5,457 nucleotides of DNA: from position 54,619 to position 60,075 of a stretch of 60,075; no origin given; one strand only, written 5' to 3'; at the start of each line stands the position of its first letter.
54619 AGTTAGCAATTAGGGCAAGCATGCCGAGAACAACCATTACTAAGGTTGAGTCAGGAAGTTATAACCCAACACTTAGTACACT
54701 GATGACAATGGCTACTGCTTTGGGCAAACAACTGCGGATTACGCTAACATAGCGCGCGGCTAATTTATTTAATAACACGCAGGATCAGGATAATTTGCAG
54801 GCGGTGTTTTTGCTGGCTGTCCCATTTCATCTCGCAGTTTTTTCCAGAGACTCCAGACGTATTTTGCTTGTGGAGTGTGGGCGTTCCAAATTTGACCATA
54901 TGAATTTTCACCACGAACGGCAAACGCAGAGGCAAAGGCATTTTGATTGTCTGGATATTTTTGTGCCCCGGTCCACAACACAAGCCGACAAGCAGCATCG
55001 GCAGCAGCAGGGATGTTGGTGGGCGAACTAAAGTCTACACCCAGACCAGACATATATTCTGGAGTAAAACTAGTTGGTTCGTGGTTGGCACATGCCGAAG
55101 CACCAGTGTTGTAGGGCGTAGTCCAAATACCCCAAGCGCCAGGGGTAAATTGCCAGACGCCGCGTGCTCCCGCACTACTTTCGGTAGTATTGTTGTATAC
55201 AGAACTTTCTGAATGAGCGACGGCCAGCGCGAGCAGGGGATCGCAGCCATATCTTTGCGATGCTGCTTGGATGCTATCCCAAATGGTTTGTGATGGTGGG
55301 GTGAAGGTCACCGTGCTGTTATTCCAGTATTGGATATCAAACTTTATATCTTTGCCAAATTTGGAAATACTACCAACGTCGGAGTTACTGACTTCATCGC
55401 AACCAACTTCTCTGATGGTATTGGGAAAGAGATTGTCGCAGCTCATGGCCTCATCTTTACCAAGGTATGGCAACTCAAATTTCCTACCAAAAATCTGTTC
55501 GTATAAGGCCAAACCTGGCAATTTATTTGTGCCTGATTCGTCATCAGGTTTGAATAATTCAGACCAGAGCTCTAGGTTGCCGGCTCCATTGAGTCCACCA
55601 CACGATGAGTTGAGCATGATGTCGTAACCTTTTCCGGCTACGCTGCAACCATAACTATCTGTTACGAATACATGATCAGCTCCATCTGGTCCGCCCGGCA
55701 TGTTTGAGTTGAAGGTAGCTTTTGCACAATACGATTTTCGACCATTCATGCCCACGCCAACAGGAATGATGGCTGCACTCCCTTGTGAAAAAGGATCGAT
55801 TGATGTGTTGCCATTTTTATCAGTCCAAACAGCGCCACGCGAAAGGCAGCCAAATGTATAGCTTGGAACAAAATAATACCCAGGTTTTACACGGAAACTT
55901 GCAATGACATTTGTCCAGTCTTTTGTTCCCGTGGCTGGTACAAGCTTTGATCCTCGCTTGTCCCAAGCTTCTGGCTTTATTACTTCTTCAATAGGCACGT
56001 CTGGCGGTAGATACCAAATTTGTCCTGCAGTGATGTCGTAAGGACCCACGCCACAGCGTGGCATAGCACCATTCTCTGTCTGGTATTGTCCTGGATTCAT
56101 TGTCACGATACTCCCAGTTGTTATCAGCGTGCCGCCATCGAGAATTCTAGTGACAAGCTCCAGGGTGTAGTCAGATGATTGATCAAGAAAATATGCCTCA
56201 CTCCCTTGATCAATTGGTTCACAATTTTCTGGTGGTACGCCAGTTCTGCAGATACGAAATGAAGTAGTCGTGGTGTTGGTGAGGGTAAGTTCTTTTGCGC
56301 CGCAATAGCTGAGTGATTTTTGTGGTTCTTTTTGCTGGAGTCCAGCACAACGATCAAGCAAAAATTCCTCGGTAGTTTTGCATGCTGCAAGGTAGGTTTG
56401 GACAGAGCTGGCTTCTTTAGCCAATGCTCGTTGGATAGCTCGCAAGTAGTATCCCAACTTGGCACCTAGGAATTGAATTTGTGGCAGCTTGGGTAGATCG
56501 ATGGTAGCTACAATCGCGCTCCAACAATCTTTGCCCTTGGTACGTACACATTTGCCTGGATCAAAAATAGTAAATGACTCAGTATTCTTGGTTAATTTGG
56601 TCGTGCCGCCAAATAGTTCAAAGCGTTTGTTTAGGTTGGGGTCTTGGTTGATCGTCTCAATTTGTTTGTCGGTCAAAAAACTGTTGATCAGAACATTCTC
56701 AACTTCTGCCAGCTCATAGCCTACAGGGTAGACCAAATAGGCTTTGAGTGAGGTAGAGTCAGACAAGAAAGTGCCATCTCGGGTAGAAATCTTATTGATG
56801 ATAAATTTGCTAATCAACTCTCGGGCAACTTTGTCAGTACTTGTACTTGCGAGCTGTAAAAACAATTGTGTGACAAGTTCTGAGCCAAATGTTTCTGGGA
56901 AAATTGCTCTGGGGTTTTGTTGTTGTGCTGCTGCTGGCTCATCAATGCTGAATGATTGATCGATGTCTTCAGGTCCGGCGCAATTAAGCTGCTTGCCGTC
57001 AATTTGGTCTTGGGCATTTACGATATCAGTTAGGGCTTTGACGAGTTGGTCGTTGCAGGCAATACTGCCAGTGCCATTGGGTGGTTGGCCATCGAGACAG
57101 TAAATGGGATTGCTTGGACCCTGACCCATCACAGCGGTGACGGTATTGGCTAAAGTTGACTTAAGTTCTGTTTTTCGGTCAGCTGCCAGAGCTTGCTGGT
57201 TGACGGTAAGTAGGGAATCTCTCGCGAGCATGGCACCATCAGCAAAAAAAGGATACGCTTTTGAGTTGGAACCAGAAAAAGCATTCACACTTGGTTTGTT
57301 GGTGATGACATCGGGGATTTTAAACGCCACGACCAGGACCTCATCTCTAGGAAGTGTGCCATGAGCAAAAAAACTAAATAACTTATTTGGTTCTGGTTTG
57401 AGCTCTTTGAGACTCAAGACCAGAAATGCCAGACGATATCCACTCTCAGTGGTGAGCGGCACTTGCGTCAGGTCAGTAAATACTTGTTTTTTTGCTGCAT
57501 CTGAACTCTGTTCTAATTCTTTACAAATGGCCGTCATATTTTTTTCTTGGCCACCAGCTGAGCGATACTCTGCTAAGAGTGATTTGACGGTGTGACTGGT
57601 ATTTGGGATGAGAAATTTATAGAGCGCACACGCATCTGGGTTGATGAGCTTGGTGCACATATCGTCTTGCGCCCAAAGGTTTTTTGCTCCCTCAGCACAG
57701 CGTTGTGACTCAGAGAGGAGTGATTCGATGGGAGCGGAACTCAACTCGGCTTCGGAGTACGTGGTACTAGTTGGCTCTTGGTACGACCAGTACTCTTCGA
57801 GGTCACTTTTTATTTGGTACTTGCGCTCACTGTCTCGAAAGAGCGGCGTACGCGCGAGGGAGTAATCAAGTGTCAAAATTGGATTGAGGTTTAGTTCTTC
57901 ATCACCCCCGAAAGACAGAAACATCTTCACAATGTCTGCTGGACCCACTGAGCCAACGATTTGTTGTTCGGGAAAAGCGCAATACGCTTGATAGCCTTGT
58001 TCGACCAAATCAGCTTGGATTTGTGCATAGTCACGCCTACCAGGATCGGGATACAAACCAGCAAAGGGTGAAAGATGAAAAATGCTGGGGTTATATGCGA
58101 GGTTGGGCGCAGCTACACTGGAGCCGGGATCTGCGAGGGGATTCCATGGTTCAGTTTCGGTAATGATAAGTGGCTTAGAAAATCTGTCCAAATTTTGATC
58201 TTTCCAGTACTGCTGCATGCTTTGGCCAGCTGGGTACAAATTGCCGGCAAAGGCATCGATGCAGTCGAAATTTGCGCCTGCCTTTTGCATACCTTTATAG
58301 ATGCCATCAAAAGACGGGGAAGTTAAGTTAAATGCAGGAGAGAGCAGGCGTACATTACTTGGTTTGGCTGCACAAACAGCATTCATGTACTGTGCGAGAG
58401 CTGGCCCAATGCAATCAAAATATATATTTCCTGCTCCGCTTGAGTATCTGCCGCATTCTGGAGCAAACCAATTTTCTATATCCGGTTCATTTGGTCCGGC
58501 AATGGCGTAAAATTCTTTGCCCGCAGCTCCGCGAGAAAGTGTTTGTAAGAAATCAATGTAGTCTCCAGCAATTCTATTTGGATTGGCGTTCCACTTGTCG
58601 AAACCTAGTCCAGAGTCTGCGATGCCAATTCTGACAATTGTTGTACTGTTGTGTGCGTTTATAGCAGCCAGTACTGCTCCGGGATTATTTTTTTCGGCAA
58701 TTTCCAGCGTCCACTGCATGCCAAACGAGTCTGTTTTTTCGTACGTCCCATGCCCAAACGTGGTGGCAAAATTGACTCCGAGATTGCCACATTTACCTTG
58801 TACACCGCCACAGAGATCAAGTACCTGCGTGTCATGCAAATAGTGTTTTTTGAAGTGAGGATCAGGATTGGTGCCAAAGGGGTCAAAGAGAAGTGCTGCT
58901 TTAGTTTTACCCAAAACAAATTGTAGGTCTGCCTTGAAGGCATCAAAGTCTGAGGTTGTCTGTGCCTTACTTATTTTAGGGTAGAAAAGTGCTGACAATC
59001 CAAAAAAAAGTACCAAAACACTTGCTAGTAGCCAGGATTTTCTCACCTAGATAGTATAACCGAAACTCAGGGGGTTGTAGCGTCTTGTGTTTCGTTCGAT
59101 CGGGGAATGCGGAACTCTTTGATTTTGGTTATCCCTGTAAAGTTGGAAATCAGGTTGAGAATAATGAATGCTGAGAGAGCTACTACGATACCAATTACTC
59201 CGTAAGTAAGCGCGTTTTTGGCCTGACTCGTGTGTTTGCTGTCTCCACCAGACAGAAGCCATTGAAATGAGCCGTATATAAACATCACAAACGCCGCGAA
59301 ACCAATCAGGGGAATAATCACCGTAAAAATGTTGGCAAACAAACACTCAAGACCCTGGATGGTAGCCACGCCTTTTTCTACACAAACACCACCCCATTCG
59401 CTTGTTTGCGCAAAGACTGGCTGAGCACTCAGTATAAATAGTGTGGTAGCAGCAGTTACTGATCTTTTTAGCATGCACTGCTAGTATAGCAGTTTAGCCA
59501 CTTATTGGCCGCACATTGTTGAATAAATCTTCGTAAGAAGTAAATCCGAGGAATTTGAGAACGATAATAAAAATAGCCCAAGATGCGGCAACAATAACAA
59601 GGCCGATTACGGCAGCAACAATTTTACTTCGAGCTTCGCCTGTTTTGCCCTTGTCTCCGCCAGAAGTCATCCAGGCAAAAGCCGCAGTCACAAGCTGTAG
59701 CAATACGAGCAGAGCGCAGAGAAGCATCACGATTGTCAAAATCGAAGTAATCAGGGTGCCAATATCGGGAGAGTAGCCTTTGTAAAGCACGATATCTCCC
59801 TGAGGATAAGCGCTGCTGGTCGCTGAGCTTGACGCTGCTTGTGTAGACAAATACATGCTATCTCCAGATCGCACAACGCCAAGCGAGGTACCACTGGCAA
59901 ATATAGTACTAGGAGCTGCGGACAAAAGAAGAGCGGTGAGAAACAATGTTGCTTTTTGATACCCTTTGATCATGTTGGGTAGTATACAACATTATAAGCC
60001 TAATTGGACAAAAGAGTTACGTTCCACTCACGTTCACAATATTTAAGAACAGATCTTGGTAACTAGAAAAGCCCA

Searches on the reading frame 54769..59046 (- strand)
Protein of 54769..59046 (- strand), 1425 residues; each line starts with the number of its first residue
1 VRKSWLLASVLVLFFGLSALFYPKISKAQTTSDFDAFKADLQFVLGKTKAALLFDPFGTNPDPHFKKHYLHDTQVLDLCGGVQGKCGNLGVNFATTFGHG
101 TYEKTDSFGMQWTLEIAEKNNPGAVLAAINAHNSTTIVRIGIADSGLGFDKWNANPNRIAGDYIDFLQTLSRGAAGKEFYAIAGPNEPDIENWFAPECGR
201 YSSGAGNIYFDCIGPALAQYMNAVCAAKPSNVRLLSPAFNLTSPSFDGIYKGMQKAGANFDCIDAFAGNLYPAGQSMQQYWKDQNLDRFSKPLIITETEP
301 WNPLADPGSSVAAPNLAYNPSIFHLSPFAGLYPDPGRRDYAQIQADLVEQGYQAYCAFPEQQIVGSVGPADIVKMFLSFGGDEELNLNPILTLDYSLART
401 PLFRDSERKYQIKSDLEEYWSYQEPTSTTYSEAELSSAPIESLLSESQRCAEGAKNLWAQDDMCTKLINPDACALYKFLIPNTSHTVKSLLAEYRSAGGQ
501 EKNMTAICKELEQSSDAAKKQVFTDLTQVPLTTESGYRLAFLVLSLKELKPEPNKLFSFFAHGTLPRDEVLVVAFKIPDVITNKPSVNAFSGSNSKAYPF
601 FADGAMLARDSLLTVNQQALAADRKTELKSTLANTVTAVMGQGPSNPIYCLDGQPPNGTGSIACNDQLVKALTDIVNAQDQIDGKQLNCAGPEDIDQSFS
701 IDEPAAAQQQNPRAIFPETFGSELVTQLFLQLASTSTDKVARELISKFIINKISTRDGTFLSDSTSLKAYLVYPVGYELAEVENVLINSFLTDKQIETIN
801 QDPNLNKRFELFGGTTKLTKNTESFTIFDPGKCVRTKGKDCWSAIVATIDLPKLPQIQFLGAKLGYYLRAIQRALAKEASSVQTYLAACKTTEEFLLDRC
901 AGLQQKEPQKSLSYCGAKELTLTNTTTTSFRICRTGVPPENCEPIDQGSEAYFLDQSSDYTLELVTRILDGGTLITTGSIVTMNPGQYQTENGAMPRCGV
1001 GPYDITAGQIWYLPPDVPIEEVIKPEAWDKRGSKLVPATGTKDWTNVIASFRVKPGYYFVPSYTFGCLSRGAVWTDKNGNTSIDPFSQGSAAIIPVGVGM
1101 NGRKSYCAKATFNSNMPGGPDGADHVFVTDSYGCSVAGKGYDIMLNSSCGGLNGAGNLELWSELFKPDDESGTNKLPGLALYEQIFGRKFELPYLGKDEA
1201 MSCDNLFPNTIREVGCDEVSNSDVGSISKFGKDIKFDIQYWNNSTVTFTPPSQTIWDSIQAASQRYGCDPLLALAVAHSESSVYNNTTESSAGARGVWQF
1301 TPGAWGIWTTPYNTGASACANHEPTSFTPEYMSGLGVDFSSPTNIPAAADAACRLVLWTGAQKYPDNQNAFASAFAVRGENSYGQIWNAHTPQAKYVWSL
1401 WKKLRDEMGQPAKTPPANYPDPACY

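Call 4: search_protein_families(library=pfam, proteins=[window:54769-59046:-], max_evalue=0.1)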
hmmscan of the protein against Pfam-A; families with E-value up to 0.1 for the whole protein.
window:54769-59046:- (1425 aa): 1 family
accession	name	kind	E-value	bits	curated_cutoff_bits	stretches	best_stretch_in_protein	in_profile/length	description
PF01464.25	SLT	-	3.1e-05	23.9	21.3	1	1258-1303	2-46/117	Transglycosylase SLT domain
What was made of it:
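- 54769..59046 (-): 1,425-aa secreted or anchored giant with a C-terminal SLT lytic transglycosylase domain (VirB1-like role). It is the last gene of the pilin operon. SLT scores 23.9 bits against a cutoff of 21.3 at aa 1258-1303 (call 4).
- Checked: 54769-59046: an SLT domain at aa 1258-1303 scores 23.9 bits against a cutoff of 21.3 (call 4).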

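Call 5: search_protein_families(library=ncbifam, proteins=[window:54769-59046:-], max_evalue=0.1)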
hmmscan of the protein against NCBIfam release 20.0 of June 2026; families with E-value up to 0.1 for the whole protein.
window:54769-59046:- (1425 aa): 0 families

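Call 48: search_solved_structures(query=window:54769-59046:-, max_evalue=1)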
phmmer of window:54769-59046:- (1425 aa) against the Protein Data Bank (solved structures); distinct sequences matched with E-value up to 1: 1.
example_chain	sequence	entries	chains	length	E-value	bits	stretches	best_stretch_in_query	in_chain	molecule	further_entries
1qwr_A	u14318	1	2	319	0.042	14.4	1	1010-1080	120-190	Mannose-6-phosphate isomerase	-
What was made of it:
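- Tried and rejected: The SLT giant gave nothing useful (call 48).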

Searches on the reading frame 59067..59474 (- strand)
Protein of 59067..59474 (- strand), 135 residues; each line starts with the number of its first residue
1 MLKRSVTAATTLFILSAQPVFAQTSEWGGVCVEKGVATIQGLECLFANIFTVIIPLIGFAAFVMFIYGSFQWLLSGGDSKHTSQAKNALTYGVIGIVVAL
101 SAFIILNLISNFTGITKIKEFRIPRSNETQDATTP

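Call 4: search_protein_families(library=pfam, proteins=[window:59067-59474:-], max_evalue=0.1)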
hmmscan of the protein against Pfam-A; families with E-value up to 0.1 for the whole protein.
window:59067-59474:- (135 aa): 1 family
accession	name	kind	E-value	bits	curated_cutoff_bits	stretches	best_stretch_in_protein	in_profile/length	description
PF18895.5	T4SS_pilin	-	2.7e-10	40.6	26.6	1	45-109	8-71/71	Type IV secretion system pilin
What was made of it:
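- Checked: Pilins 59067-59474 and 59494-59973 pass the Pfam T4SS_pilin gathering score (call 4).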

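Call 5: search_protein_families(library=ncbifam, proteins=[window:59067-59474:-], max_evalue=0.1)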
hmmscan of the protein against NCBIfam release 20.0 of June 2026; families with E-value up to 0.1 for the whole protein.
window:59067-59474:- (135 aa): 6 families
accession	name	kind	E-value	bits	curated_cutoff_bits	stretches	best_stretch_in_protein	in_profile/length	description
NF045849.1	ICE_MMCAP2_0565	equivalog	2.8e-07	30.1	40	1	49-111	16-78/80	Mbov_0395 family pilin-like conjugal transfer protein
TIGR02978.1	phageshock_pspC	equivalog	0.0044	16.9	104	1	26-82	12-66/121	envelope stress response membrane protein PspC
TIGR03785.1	marine_sort_HK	equivalog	0.0053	15.1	612.2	1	12-69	370-428/703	proteobacterial dedicated sortase system histidine kinase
NF045846.1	MSC0882_dom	subfamily_domain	0.018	14.2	60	1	48-122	14-83/244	MSC_0882 family membrane protein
TIGR03943.1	TIGR03943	equivalog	0.023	14.1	88.8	1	53-105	13-73/221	TIGR03943 family putative permease subunit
NF052256.1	phage_P10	equivalog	0.065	13.1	90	0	81-98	19-36/42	envelope protein P10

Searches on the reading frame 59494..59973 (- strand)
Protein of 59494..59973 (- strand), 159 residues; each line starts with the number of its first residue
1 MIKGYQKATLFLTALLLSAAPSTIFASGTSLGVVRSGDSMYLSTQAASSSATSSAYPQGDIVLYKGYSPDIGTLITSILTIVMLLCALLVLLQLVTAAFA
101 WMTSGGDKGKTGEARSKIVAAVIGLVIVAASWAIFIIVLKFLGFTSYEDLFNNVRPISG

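Call 4: search_protein_families(library=pfam, proteins=[window:59494-59973:-], max_evalue=0.1)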
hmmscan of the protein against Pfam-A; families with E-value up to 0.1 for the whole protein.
window:59494-59973:- (159 aa): 3 families
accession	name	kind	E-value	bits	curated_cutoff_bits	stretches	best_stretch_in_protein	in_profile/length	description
PF18895.5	T4SS_pilin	-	5.6e-06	26.8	26.6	1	71-135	5-68/71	Type IV secretion system pilin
PF06664.17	WLS-like_TM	-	0.021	14.6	28.3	1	71-145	141-218/247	Wntless-like, transmembrane domain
PF24003.1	DUF7319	-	0.034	14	27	1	68-138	113-168/205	Domain of unknown function (DUF7319)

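Call 5: search_protein_families(library=ncbifam, proteins=[window:59494-59973:-], max_evalue=0.1)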
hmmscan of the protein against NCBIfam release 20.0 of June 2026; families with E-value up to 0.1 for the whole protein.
window:59494-59973:- (159 aa): 1 family
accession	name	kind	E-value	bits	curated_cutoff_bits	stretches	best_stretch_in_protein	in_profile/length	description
NF045849.1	ICE_MMCAP2_0565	equivalog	6.2e-08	32.2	40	1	69-141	7-79/80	Mbov_0395 family pilin-like conjugal transfer protein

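Call 37: find_encoding_contigs(protein=window:59494-59973:-, flank=10000, max_places=3)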
Protein window:59494-59973:- (159 aa): 11 contigs read that carry it; 3 places shown.
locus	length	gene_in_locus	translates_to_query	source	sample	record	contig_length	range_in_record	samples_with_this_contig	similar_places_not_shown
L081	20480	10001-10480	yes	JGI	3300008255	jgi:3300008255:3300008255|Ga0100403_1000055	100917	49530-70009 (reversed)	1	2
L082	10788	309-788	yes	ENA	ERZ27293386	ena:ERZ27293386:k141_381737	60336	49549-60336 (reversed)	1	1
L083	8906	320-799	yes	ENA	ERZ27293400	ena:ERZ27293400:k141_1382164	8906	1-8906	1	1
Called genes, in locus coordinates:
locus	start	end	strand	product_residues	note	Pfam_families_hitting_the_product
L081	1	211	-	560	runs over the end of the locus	PF08486:SpoIID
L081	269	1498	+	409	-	PF18895:T4SS_pilin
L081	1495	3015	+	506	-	-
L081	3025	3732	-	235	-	PF01255:Prenyltransf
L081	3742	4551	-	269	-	PF00696:AA_kinase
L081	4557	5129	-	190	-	-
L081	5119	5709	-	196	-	PF00293:NUDIX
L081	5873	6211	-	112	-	-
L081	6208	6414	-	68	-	-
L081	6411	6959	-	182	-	PF07638:Sigma70_ECF, PF04542:Sigma70_r2, PF08281:Sigma70_r4_2 (weak)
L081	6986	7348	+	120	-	-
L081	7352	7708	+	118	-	-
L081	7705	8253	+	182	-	-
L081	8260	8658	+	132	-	PF18895:T4SS_pilin (weak)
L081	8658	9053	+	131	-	PF18895:T4SS_pilin (weak)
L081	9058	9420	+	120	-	PF18895:T4SS_pilin (weak)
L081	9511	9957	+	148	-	PF18895:T4SS_pilin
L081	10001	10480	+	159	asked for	PF18895:T4SS_pilin (weak)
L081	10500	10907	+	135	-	PF18895:T4SS_pilin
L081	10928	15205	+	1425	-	-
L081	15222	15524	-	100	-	PF01381:HTH_3, PF12844:HTH_19 (weak), PF13560:HTH_31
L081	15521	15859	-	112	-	PF05973:Gp49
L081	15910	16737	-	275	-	-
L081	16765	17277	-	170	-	PF00583:Acetyltransf_1, PF13673:Acetyltransf_10, PF13508:Acetyltransf_7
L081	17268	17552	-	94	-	PF08681:TacA1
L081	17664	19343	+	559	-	-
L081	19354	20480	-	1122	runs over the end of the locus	-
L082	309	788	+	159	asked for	PF18895:T4SS_pilin (weak)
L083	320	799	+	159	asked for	PF18895:T4SS_pilin (weak)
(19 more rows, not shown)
